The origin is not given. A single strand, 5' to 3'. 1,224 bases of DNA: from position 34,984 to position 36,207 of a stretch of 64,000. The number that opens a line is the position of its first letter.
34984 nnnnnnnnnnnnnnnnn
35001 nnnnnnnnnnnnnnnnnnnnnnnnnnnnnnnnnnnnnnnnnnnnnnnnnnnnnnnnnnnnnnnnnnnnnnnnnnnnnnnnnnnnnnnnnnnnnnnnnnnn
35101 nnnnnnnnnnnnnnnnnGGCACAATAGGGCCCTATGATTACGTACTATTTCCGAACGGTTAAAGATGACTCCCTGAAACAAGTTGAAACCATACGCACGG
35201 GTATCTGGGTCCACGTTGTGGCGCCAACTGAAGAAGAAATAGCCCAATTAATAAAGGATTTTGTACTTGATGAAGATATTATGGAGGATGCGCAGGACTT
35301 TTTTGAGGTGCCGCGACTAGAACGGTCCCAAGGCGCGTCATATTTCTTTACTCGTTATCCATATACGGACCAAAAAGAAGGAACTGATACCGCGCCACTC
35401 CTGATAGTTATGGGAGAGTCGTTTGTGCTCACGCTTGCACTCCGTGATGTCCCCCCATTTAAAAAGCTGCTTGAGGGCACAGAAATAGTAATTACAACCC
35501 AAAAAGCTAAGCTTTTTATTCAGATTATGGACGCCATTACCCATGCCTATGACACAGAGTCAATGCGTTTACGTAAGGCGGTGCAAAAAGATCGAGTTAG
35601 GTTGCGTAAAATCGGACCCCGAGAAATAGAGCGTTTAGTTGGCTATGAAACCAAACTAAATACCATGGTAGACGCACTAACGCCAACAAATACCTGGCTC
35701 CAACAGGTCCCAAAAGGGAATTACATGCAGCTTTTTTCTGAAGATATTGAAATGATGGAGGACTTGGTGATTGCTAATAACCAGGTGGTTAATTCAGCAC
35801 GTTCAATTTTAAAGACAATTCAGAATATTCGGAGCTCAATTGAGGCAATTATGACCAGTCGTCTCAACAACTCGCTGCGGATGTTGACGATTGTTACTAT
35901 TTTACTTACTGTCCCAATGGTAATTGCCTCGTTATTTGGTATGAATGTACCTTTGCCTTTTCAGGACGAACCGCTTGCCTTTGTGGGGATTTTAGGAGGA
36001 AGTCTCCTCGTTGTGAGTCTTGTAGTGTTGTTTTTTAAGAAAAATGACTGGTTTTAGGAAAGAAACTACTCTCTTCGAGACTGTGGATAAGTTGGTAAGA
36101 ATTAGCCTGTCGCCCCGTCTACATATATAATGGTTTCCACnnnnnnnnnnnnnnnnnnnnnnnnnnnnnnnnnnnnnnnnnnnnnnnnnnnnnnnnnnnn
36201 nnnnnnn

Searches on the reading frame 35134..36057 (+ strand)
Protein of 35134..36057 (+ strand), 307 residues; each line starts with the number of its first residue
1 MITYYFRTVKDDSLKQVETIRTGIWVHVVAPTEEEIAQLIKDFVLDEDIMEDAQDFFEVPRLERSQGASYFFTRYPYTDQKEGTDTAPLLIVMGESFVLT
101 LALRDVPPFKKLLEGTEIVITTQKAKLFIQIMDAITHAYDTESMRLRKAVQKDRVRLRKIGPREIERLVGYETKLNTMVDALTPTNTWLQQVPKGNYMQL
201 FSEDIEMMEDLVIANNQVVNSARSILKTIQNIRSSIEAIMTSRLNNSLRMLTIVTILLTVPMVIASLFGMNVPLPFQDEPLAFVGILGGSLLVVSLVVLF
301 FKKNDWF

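Call 51: search_protein_families(library=pfam, proteins=[window:35134-36057:+], max_evalue=0.00001)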
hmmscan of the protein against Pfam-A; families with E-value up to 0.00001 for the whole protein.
window:35134-36057:+ (307 aa): 1 family
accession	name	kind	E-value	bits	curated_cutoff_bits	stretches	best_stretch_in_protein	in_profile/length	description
PF01544.23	CorA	-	5.6e-43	147.8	27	1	23-303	4-292/292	CorA-like Mg2+ transporter protein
